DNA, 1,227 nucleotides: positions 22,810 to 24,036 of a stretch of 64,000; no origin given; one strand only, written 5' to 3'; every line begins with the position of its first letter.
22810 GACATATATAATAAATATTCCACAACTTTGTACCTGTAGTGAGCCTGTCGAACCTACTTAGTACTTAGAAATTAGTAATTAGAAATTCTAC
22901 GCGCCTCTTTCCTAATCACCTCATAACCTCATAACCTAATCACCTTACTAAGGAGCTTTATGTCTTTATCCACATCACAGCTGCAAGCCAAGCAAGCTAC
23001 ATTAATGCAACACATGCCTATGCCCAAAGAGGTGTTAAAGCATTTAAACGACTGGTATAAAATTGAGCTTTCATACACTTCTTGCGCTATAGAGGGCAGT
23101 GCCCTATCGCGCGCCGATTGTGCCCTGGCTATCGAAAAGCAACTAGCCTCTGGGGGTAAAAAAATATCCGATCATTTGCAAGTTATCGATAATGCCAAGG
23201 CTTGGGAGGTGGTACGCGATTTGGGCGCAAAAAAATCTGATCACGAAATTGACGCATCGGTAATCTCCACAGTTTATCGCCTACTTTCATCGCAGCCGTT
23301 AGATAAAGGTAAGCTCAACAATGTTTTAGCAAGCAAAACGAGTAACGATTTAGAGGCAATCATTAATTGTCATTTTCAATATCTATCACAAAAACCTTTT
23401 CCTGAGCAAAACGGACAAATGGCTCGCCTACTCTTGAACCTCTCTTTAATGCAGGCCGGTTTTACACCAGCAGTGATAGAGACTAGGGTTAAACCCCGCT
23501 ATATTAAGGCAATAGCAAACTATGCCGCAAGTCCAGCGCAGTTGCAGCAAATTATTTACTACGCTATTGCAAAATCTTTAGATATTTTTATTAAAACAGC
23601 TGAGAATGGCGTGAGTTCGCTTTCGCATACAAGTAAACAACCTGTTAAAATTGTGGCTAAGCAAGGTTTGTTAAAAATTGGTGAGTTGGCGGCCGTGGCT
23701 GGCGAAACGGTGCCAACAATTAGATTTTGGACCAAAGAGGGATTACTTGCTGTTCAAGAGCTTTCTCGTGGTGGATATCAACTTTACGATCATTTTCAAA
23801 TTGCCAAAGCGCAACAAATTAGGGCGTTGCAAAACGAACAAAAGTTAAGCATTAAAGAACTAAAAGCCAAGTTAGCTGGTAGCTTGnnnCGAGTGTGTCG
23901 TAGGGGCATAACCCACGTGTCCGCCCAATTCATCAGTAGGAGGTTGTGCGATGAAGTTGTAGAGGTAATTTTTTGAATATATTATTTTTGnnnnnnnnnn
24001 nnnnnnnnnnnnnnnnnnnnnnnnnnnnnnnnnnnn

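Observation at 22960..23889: Fic protein with H-to-K degenerate catalytic motif fused to a MerR-type DNA-binding domain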

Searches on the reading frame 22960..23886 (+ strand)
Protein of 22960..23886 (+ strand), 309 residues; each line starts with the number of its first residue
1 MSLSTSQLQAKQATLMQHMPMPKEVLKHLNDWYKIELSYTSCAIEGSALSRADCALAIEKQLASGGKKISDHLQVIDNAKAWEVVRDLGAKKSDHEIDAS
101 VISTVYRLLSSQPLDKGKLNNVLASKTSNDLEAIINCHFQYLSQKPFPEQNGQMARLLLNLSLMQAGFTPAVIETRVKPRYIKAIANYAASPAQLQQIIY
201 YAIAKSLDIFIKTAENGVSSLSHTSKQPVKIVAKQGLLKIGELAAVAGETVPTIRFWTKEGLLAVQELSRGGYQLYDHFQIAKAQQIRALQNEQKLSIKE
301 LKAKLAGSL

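Call 3: search_protein_families(library=pfam, proteins=[window:22960-23886:+], max_evalue=1)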
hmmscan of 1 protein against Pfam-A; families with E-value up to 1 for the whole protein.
window:22960-23886:+ (309 aa): 5 families
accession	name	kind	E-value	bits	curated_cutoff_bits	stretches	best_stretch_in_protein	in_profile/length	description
PF13411.12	MerR_1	-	4.6e-14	52.7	21.6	1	239-306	2-67/69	MerR HTH family regulatory protein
PF00376.29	MerR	-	1.2e-06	28.7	28.2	1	239-276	1-38/38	MerR family regulatory protein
PF02661.23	Fic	-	0.015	16.5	24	1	125-162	55-92/93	Fic/DOC family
PF12728.13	HTH_17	-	0.14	12.9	27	0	237-266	1-31/51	Helix-turn-helix domain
PF08220.18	HTH_DeoR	-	0.19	11.9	21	0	229-255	6-32/57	DeoR-like helix-turn-helix domain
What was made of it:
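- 23671..23886 (+): MerR-type winged-HTH DNA-binding domain only (helices a1-a4). The protein ends before the a5 coiled coil. PF13411, E=4.6e-14 (call 3).
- On Fic/DOC family AMP-transferases (PF02661): 16.5 bits against a cutoff of 24 (call 3).
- On MerR family transcription regulators: PF13411 at 52.7 bits (cutoff 21.6) and PF00376 at 28.7 bits (cutoff 28.2) (call 3).
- Checked: MerR_1 (PF13411) matches aa 239-306, E=4.6e-14, above the gathering score (call 3). The Pfam Fic score is 16.5 bits, below the 24-bit threshold (call 3).
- The Pfam Fic score is below threshold (call 3).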

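Call 4: search_protein_families(library=ncbifam, proteins=[window:22960-23886:+], max_evalue=1)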
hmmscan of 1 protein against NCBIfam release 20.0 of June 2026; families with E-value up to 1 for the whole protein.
window:22960-23886:+ (309 aa): 10 families
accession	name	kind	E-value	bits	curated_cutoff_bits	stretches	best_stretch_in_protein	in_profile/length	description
TIGR02043.1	ZntR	equivalog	1.1e-07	32.1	167.95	1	238-290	2-54/131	Zn(2+)-responsive transcriptional regulator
NF007069.0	PRK09514.1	equivalog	2.6e-07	30.7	143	1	238-289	2-53/141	Zn(2+)-responsive transcriptional regulator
TIGR02047.1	CadR-PbrR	equivalog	5.9e-07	29.6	151.45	1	238-291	1-54/127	Cd(II)/Pb(II)-responsive transcriptional regulator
TIGR02051.1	MerR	equivalog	0.00023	21.4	150.85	1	239-302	1-63/124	mercury resistance transcriptional regulator MerR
NF010315.0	PRK13752.1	subfamily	0.0049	16.9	261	1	238-292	8-62/144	mercury resistance transcriptional regulator MerR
TIGR02044.1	CueR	equivalog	0.019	15.1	147.4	1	239-290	2-53/127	Cu(I)-responsive transcriptional regulator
TIGR02613.1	mob_myst_B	hypoth_equivalog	0.037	13.9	124.4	1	123-168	101-146/186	mobile mystery protein B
TIGR02054.1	MerD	equivalog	0.1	13.1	103.65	1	239-300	5-65/120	mercuric resistance transcriptional repressor MerD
NF004898.0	PRK06259.1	equivalog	0.1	11.2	385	1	24-137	33-139/488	fumarate reductase (CoM/CoB) subunit TfrB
NF046029.1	ProtAdlyltaseNmFic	equivalog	0.11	12.2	230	0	127-207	79-159/177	protein adenylyltransferase Fic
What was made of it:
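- On MerR family transcription regulators: The scores to the NCBIfam equivalogs (ZntR, CadR, MerR, CueR) are far below their cutoffs (call 4).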

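Call 5: search_solved_structures(query=window:22960-23886:+, max_evalue=1, show_alignments=3)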
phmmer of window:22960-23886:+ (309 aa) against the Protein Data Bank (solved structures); distinct sequences matched with E-value up to 1: 30.
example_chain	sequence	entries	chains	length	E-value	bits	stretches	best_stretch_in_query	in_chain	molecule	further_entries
5jj6_A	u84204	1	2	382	2e-10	44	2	126-202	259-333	Adenosine monophosphate-protein transferase FICD homolog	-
5jj7_A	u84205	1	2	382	1.9e-09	40.8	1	126-202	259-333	Adenosine monophosphate-protein transferase FICD homolog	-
3cuc_A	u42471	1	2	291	3.1e-09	40.1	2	132-185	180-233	Protein of unknown function with a Fic domain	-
6i7g_A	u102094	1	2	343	9.5e-07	31.9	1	132-197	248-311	Adenosine monophosphate-protein transferase FICD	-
4u04_A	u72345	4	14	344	9.6e-07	31.9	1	132-197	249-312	Adenosine monophosphate-protein transferase FICD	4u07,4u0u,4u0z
7b7z_A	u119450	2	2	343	4.3e-06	29.8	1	132-197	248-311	Protein adenylyltransferase FICD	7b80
6i7j_A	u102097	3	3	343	4.4e-06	29.7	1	132-197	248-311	Adenosine monophosphate-protein transferase FICD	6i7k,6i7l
6i7h_A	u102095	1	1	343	4.6e-06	29.7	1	132-197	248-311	Adenosine monophosphate-protein transferase FICD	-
6i7i_A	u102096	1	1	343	6.2e-06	29.2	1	132-197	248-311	Adenosine monophosphate-protein transferase FICD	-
4u0s_A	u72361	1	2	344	8.7e-06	28.8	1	132-197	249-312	Adenosine monophosphate-protein transferase FICD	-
9yz5_A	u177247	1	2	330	9.4e-06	28.7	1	132-185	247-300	Protein adenylyltransferase FICD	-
6zmd_B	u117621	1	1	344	3.1e-05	27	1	132-198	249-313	Protein adenylyltransferase FICD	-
5gpe_A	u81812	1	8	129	0.00045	23.1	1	238-292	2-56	Transcriptional regulator, MerR-family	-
6jgf_A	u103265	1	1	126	0.0099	18.8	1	238-291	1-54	CadR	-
6jgv_A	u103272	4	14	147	0.014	18.3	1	238-291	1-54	CadR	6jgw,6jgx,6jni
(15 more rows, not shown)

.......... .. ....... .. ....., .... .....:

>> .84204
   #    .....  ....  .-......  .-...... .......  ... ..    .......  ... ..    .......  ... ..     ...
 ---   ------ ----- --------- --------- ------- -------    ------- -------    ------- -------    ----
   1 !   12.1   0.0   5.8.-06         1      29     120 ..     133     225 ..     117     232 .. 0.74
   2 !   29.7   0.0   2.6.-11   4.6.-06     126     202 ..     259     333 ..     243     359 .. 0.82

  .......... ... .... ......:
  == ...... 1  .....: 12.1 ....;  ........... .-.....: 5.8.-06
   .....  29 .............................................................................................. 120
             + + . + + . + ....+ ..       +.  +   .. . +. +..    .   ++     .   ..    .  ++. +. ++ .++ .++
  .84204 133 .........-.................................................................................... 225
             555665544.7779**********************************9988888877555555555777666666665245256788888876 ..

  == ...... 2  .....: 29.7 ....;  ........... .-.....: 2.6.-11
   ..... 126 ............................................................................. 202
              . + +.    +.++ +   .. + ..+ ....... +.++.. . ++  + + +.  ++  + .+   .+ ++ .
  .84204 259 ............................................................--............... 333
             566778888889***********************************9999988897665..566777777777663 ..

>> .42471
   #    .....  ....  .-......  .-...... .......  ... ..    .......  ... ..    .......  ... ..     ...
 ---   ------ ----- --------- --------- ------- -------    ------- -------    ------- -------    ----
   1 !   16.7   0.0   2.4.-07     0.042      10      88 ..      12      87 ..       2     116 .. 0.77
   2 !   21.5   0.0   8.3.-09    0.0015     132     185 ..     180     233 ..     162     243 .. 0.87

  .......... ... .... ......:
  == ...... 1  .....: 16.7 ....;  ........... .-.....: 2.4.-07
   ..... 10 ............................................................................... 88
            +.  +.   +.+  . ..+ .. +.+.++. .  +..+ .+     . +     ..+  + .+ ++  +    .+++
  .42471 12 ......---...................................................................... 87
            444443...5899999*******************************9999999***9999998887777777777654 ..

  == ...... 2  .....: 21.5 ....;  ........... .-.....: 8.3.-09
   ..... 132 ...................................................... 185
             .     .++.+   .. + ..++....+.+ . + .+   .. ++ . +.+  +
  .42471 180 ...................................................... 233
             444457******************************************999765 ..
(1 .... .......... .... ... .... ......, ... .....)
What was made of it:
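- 22960..23607 (+): Class II Fic-fold domain (aa 1-216), all-helical and catalytically degenerate. phmmer to FICD/FIC-1, E=2e-10 (call 5).
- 23080..23097 (+): Retained inhibitory-helix motif S41-C-A-I-E45-G46, matching class II (S/T)xxxE(G/N). Aligns on TVAIEG of FIC-1 (call 5).
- Checked: phmmer against the PDB aligns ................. on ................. of FICD/FIC-1, and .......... on the inhibitory helix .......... (call 5).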

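Call 6: find_homologous_proteins(query=window:22960-23886:+, max_evalue=0.001)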
Query window:22960-23886:+ (309 aa): 65 proteins with E <= 0.001 among 2572 candidates.
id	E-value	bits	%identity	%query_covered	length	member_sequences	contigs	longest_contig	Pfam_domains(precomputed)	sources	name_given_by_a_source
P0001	3.3e-178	609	91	100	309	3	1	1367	PF00376.30,PF13411.13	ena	-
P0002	7.6e-122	424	64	100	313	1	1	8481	PF00376.30,PF13411.13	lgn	-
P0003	3.4e-111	389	62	95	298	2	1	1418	PF00376.30,PF13411.13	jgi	jgi:hypothetical protein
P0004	5.5e-55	205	37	97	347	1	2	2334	PF00376.30,PF13411.13,PF02661.24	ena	-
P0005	1.2e-53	201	37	99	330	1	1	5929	PF00376.30,PF13411.13,PF02661.24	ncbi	ncbi:MAG: Fic family protein [Patescibacteria group bacterium]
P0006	5.7e-52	195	37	99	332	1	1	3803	PF00376.30,PF13411.13,PF02661.24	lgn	-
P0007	9.0e-52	194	37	97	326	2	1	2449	PF00376.30,PF13411.13,PF02661.24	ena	-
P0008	1.2e-51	194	38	95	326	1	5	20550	PF00376.30,PF13411.13,PF02661.24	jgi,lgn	-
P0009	1.8e-51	193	34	95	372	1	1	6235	PF00376.30,PF13411.13,PF02661.24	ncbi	-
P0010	4.0e-51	192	38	92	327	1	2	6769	PF13411.13,PF02661.24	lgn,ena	-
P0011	4.2e-51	192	38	96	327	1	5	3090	PF00376.30,PF13411.13,PF02661.24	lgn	-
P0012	6.1e-51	192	34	98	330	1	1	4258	PF00376.30,PF13411.13,PF02661.24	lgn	-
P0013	6.5e-51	192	36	97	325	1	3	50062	PF00376.30,PF13411.13,PF02661.24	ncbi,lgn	-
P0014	6.6e-51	192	39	97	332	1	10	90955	PF00376.30,PF13411.13,PF02661.24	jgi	-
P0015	3.3e-50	189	37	98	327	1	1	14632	PF00376.30,PF13411.13,PF02661.24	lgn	-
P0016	5.6e-50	189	36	92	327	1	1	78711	PF00376.30,PF13411.13,PF02661.24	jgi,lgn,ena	-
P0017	1.3e-49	187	36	97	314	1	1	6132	PF00376.30,PF13411.13,PF02661.24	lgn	-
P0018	3.1e-49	186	38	96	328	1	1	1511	PF00376.30,PF13411.13,PF02661.24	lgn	-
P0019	3.7e-49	186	36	97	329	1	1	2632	PF00376.30,PF13411.13,PF02661.24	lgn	-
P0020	8.0e-49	185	36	97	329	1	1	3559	PF00376.30,PF13411.13,PF02661.24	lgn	-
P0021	8.4e-49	185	35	96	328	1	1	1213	PF00376.30,PF13411.13,PF02661.24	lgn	-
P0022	1.4e-48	184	37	96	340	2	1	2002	PF00376.30,PF13411.13,PF02661.24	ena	-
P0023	2.4e-48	183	36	96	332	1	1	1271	PF00376.30,PF13411.13,PF02661.24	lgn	-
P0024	4.3e-48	182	36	96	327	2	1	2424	PF00376.30,PF13411.13,PF02661.24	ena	-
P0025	4.3e-48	182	36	96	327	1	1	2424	PF00376.30,PF13411.13,PF02661.24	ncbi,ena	-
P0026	6.1e-48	182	36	89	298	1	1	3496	PF00376.30,PF13411.13,PF02661.24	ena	-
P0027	6.3e-48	182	35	97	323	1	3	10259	PF00376.30,PF13411.13,PF02661.24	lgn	-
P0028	7.7e-48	182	36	98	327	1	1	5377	PF00376.30,PF13411.13,PF02661.24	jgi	jgi:Fic family protein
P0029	1.1e-47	181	37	96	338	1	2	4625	PF00376.30,PF13411.13,PF02661.24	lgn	-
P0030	1.2e-47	181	35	93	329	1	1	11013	PF00376.30,PF13411.13,PF02661.24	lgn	-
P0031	1.3e-47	181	35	96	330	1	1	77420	PF00376.30,PF13411.13,PF02661.24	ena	-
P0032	2.5e-47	180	36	99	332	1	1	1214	PF00376.30,PF13411.13,PF02661.24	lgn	-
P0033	6.9e-47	178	34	95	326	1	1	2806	PF00376.30,PF13411.13,PF02661.24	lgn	-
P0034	2.8e-46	176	34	96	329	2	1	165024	PF00376.30,PF13411.13,PF02661.24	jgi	jgi:Fic family protein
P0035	3.6e-46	176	36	93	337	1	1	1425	PF00376.30,PF13411.13,PF02661.24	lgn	-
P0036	2.8e-45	173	34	96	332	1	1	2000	PF00376.30,PF13411.13,PF02661.24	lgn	-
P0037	2.8e-45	173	36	93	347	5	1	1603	PF00376.30,PF13411.13,PF02661.24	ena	-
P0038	7.9e-45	172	34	97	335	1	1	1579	PF00376.30,PF13411.13,PF02661.24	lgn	-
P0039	1.0e-44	171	34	97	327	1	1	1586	PF00376.30,PF13411.13,PF02661.24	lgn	-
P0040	2.1e-44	170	34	97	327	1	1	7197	PF00376.30,PF13411.13,PF02661.24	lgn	-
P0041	3.4e-44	170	36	98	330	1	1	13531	PF00376.30,PF13411.13,PF02661.24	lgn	-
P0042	5.1e-44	169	36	91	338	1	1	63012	PF00376.30,PF13411.13,PF02661.24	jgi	-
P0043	5.2e-44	169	35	96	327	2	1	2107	PF00376.30,PF13411.13,PF02661.24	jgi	-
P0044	6.1e-44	169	33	98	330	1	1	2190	PF00376.30,PF13411.13,PF02661.24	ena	-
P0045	9.2e-44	168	34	96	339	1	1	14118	PF00376.30,PF13411.13,PF02661.24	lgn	-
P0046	5.4e-43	166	35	93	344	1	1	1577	PF00376.30,PF13411.13,PF02661.24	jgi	jgi:Fic family protein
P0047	1.8e-41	161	31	99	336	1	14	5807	PF00376.30,PF13411.13,PF02661.24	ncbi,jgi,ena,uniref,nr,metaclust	ncbi:hypothetical protein A2690_02010 [Candidatus Roizmanbacteria bacterium RIFCSPHIGHO2_01_FULL_39_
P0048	2.2e-41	160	33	91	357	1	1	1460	PF00376.30,PF13411.13,PF02661.24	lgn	-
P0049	2.4e-41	160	39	55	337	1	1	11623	PF00376.30,PF13411.13,PF02661.24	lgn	-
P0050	6.6e-40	156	31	97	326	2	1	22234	PF00376.30,PF13411.13,PF02661.24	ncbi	-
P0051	4.2e-39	153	31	97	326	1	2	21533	PF00376.30,PF13411.13,PF02661.24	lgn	-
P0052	5.8e-38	149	33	97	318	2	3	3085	PF00376.30,PF13411.13,PF02661.24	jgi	-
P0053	5.9e-36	143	31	95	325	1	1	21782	PF00376.30,PF13411.13,PF02661.24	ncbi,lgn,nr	ncbi:MAG: Fic family protein [bacterium]|nr:Fic family protein [bacterium]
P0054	1.8e-35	141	35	88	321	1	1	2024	PF00376.30,PF13411.13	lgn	-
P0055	3.4e-35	140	33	97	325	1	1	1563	PF00376.30,PF13411.13,PF02661.24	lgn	-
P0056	7.3e-34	136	32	94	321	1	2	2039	PF00376.30,PF13411.13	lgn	-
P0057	3.2e-31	127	45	55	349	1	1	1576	PF00376.30,PF13411.13,PF13680.13,PF02661.24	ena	-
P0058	3.6e-30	124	40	60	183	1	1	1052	PF00376.30,PF13411.13,PF02661.24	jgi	jgi:Fic family protein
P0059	1.7e-28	118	40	55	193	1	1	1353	PF00376.30,PF13411.13,PF02661.24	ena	-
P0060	7.9e-26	109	32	89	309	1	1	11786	PF00376.30,PF13411.13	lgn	-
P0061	8.8e-23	99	27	89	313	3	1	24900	PF00376.30,PF13411.13,PF02661.24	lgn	-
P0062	4.3e-18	84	29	91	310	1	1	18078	PF00376.30,PF13411.13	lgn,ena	-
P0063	3.7e-12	65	29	50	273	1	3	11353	PF02661.24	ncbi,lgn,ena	-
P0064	6.1e-10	57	26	54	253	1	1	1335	PF02661.24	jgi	jgi:Fic family protein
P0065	5.5e-6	44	24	73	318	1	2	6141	PF02661.24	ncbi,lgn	-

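Call 16: find_encoding_contigs(protein=window:22960-23886:+, flank=6000, max_places=4)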
Protein window:22960-23886:+ (309 aa): 13 contigs read that carry it; 4 places shown.
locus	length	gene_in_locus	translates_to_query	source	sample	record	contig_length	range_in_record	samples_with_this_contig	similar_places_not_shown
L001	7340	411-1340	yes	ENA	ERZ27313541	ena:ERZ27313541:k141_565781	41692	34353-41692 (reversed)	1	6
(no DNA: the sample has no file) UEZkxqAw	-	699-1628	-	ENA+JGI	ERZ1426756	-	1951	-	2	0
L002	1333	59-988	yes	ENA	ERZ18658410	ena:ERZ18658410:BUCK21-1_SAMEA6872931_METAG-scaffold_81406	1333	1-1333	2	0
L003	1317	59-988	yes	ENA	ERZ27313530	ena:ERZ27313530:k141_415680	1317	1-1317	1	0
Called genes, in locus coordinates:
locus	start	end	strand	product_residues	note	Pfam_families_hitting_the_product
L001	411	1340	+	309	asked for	PF00376:MerR (weak), PF13411:MerR_1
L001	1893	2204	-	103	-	PF13451:zf_Tbcl, PF23477:zf_Tbcl_2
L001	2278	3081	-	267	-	PF00515:TPR_1 (faint), PF07719:TPR_2 (faint), PF13414:TPR_11 (faint), PF13424:TPR_12 (faint), PF13428:TPR_14 (faint), PF13432:TPR_16 (faint), PF14559:TPR_19 (weak), PF21033:RMD1-3 (weak), +1 more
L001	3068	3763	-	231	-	PF13177:DNA_pol3_delta2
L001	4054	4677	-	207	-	PF02163:Peptidase_M50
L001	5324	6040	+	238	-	-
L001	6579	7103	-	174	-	-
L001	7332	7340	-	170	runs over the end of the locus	-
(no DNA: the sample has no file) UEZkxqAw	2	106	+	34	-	?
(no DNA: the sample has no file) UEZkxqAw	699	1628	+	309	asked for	PF00376:MerR (weak), PF13411:MerR_1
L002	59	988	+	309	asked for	PF00376:MerR (weak), PF13411:MerR_1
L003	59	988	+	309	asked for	PF00376:MerR (weak), PF13411:MerR_1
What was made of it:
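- Checked: The same protein sequence occurs on 13 contigs from several samples (call 16), so it is not an assembly artefact.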

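Call 17: find_encoding_contigs(protein=P0002, flank=8000, max_places=3)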
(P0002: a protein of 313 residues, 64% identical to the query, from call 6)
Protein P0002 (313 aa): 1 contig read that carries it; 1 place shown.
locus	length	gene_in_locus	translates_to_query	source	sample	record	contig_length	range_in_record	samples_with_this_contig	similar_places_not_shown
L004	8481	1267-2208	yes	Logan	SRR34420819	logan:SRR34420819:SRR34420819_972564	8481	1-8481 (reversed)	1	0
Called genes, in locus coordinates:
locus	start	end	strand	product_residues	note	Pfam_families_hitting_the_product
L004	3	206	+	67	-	?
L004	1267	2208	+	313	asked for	PF00376:MerR (weak), PF13411:MerR_1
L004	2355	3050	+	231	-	PF13177:DNA_pol3_delta2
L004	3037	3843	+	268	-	PF00515:TPR_1 (faint), PF07719:TPR_2 (faint), PF13428:TPR_14 (faint), PF13432:TPR_16 (faint), PF14559:TPR_19 (faint), PF13414:TPR_11 (faint), PF23914:TPR_CcmH_CycH (faint)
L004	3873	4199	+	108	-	PF13451:zf_Tbcl, PF23477:zf_Tbcl_2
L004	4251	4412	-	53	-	PF00830:Ribosomal_L28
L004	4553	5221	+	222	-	PF02163:Peptidase_M50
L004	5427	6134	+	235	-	-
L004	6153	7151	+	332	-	PF01966:HD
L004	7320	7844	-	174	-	-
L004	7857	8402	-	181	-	-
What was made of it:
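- Synteny with the 64%-identical P0002 locus: call 17. The gene is syntenic with housekeeping genes rather than lying in a defence island (call 17).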

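Call 18: find_encoding_contigs(protein=P0001, flank=3000, max_places=3)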
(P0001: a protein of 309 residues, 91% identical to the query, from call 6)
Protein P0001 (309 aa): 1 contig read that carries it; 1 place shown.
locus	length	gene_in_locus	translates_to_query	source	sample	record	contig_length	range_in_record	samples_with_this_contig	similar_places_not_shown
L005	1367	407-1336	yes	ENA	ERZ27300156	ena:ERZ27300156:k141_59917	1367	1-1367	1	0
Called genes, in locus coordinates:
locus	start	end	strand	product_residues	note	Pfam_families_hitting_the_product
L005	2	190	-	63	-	?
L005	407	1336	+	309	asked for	PF00376:MerR (weak), PF13411:MerR_1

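Call 19: find_encoding_contigs(protein=P0003, flank=3000, max_places=3)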
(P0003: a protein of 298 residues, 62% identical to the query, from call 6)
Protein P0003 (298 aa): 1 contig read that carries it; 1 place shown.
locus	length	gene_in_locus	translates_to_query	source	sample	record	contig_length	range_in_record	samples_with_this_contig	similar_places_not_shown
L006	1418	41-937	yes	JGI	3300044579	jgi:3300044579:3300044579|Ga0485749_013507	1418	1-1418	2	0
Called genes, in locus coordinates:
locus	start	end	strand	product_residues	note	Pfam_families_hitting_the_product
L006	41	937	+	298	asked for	PF00376:MerR (weak), PF13411:MerR_1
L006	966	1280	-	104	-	-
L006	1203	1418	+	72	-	?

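Call 28: find_encoding_contigs(protein=P0034, flank=6000, max_places=2)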
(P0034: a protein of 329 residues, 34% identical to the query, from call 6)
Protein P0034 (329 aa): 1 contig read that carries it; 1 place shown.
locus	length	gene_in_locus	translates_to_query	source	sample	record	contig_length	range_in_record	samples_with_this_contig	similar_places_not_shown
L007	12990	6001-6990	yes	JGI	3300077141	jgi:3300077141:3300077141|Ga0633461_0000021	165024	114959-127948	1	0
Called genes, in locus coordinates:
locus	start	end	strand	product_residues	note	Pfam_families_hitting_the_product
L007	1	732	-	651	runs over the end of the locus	-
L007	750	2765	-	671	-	-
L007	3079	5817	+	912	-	PF18921:Cyanophycin_syn, PF01071:GARS_A (weak), PF02786:CPSase_L_D2 (faint), PF07478:Dala_Dala_lig_C (faint), PF08443:RimK, PF13549:ATP-grasp_5 (weak), PF08245:Mur_ligase_M, PF02875:Mur_ligase_C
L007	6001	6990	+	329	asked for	PF02661:Fic, PF00376:MerR, PF13411:MerR_1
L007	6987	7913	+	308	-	PF03575:Peptidase_S51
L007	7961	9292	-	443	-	-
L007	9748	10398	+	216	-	PF02482:Ribosomal_S30AE, PF16321:Ribosom_S30AE_C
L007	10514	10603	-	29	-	-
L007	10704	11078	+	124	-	-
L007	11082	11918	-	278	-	PF04439:Adenyl_transf, PF01909:NTP_transf_2 (weak), PF18765:Polbeta (weak)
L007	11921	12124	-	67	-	-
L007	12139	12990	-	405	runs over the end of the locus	-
